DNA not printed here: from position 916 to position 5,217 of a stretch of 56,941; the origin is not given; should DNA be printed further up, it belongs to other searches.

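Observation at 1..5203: Type II CRISPR-Cas9 locus with cas9 translationally coupled to cas2 and no cas1, csn2 or cas4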

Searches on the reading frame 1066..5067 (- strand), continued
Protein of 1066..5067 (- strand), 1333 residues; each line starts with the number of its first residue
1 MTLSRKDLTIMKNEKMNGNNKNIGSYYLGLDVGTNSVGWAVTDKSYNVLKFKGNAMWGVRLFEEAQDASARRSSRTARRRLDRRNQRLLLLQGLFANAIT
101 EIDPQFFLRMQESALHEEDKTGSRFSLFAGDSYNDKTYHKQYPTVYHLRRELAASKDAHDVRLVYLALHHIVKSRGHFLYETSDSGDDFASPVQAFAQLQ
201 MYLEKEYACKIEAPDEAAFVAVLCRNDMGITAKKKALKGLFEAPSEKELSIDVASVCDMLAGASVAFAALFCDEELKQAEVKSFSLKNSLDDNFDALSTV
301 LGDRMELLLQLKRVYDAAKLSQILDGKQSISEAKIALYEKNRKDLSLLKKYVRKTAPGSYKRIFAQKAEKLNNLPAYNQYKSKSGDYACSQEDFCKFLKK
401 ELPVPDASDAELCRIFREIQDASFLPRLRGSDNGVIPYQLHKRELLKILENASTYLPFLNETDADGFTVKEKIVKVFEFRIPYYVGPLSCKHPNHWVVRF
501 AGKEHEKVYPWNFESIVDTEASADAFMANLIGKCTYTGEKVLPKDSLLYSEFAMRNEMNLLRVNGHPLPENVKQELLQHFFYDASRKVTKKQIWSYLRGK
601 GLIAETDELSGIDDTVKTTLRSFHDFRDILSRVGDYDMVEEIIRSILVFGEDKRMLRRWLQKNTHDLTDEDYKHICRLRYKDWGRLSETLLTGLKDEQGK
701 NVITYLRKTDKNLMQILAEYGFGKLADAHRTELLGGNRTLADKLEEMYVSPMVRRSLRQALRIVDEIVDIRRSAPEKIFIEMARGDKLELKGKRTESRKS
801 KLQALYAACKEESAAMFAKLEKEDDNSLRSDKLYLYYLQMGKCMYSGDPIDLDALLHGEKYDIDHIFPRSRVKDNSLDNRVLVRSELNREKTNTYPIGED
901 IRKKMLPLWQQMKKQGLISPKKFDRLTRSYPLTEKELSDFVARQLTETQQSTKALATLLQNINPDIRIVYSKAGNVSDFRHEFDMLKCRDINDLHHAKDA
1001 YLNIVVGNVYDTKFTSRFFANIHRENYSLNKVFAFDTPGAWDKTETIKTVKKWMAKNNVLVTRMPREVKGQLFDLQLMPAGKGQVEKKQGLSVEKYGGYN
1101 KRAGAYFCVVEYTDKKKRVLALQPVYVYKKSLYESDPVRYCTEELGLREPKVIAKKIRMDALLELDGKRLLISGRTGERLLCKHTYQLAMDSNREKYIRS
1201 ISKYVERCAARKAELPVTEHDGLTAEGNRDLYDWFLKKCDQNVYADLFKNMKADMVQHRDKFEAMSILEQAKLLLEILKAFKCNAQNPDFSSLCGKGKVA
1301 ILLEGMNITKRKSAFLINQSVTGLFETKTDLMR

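Call 28: find_related_loci(query=A1, collection=genome_contigs, flank=5000)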
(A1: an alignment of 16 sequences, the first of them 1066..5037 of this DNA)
Query A1 (1323 aa) in genome_contigs; peptide patterns used: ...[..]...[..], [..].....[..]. (x = any residue, [..] = any of these).
599 stretches matched a pattern (row limit reached: there are more); 573 encode a relative of the query (tblastn E <= 1e-3); the best 80 are kept; 80 distinct loci.
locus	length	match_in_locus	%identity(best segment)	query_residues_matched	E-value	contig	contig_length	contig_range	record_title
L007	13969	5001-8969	69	5-1322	0e+0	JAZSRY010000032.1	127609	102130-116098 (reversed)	MAG: Oscillospiraceae bacterium isolate T1900044535_TS20190001.MAGScoT_cleanbin_000012 SGB_5_k141_1040043, whole genome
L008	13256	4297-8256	70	5-1322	0e+0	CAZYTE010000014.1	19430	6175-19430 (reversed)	MAG TPA_asm: uncultured Oscillospiraceae bacterium isolate SRP315200_co2_235 genome assembly, contig: NODE_2656_length_1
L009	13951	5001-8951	61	5-1322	0e+0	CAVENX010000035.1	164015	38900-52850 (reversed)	bacterium isolate G02617-L1_cleanbin_000001 genome assembly, contig: Spades_G02617-L1_contig_7, whole genome shotgun seq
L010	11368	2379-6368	59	5-1323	0e+0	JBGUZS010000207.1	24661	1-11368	MAG: Oscillospiraceae bacterium isolate ruminal_MAG_449 ruminal_MAG_449_contig_0207, whole genome shotgun sequence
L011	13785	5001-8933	55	16-1322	0e+0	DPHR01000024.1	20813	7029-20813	MAG TPA_asm: Clostridiales bacterium isolate UBA11467 contig_6076, whole genome shotgun sequence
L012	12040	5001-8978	55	5-1323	0e+0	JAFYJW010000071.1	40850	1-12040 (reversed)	MAG: Synergistes sp. isolate RGIG7157 Water_buffalos_Abomasum-5__c1175773, whole genome shotgun sequence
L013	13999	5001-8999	51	5-1323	0e+0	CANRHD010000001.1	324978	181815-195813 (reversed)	MAG: uncultured Clostridia bacterium isolate Lapin-022__bin52 genome assembly, contig: Lapin-022__NODE_9_length_324978_c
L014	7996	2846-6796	51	9-1323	0e+0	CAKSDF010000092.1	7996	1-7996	MAG: uncultured Eubacteriales bacterium isolate REFINED_METABAT215_TOP10_CONTIGS_1500_ASSEMBLY_K77_MERGED__Hadza_MoBio_h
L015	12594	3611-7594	52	5-1321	0e+0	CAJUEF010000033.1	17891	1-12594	MAG TPA_asm: uncultured Christensenellaceae bacterium isolate MGBC116941 genome assembly, contig: MGBC116941.33, whole g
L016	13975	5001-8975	52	5-1323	0e+0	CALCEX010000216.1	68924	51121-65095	MAG TPA_asm: uncultured Clostridia bacterium isolate SRR1747065_bin.131_CONCOCT_v1.1_MAG genome assembly, contig: ERZ808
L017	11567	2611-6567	50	5-1323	0e+0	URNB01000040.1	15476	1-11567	uncultured Ruminococcaceae bacterium isolate UMGS1148 genome assembly, contig: NODE_2494_length_15476_cov_4.947020, whol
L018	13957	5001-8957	50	5-1323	0e+0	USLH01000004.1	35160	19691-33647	uncultured Ruminococcaceae bacterium isolate UMGS1826 genome assembly, contig: NODE_495_length_35160_cov_3.915625, whole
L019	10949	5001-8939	55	8-1322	0e+0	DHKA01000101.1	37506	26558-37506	MAG TPA_asm: Clostridiales bacterium UBA4706 UBA4706_contig_11768, whole genome shotgun sequence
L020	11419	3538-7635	49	5-1323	0e+0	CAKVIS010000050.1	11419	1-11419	MAG: uncultured Bulleidia sp. isolate REFINED_METABAT215_TOP10_CONTIGS_1500_ASSEMBLY_K77_MERGED__Hadza_PheChl_Fiber-Hadz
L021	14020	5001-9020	49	5-1322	0e+0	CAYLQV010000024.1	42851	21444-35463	MAG TPA_asm: uncultured Galactobacillus sp. isolate SRP216815_co1_171 genome assembly, contig: NODE_936_length_42851_cov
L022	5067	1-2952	61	351-1323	0e+0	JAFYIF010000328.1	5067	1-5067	MAG: Oscillospiraceae bacterium isolate RGIG7114 Water_buffalos_Abomasum-4__c966763, whole genome shotgun sequence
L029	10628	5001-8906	45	5-1323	0e+0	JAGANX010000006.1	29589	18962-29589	MAG: Clostridia bacterium isolate RGIG8614 Water_deer_Cecum.Co__c29421, whole genome shotgun sequence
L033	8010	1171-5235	43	2-1323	0e+0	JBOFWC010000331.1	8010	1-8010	MAG: Proteocatella sp. isolate WFFMC_MAG_562 k139_308486_flag=0_multi=10.9746_len=8010, whole genome shotgun sequence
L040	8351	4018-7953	42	15-1323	0e+0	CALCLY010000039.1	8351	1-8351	MAG TPA_asm: uncultured Clostridia bacterium isolate ERR912153_bin.30_CONCOCT_v1.1_MAG genome assembly, contig: ERZ85756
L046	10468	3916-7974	42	2-1323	0e+0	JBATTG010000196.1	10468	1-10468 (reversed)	MAG: Proteocatella sp. isolate MFD12161_ilm_asm_bin5 k127_11606, whole genome shotgun sequence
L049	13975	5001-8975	53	5-1323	0e+0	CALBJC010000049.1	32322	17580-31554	MAG TPA_asm: uncultured Clostridia bacterium isolate SRR6425804_bin.58_CONCOCT_v1.1_MAG genome assembly, contig: ERZ1767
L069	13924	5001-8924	43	16-1323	0e+0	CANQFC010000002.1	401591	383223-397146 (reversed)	MAG: uncultured Clostridia bacterium isolate Lapin-002__bin29 genome assembly, contig: Lapin-002__NODE_5_length_401591_c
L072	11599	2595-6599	42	16-1323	0e+0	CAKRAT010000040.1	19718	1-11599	MAG: uncultured Dorea sp. isolate REFINED_METABAT215_TOP10_CONTIGS_1500_ASSEMBLY_K77_MERGED__Hadza_PheChl_Fiber-Hadza-Ne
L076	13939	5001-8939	40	16-1323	0e+0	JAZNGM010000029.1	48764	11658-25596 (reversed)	MAG: Lachnospiraceae bacterium isolate T1900044705_TS20190171.MAGScoT_cleanbin_000009 SGB_1807_k141_1275218, whole genom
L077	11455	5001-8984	41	16-1323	0e+0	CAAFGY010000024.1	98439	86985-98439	MAG TPA_asm: Clostridia bacterium, isolate HGM12677, WGS project CAAFGY010000000 data, contig: SRS144537_92_k99_64956, w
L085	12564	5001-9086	41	11-1323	0e+0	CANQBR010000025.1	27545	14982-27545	MAG: uncultured Phascolarctobacterium sp. isolate Lapin-001__bin52 genome assembly, contig: Lapin-001__NODE_2017_length_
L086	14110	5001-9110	40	16-1323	0e+0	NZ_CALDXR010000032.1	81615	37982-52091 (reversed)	MAG: uncultured Phascolarctobacterium sp. isolate ERR2619708_bin.13_CONCOCT_v1.1_MAG ERZ1026776.48, whole genome shotgun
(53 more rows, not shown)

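Call 48: find_related_loci(query=window:1066-5067:-, collection=metagenome_contigs, flank=5000)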
Query window:1066-5067:- (1333 aa) in metagenome_contigs; peptide patterns used: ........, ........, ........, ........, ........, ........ (x = any residue, [..] = any of these).
32 stretches matched a pattern, but none encodes a relative of the query by tblastn (E <= 1e-3).
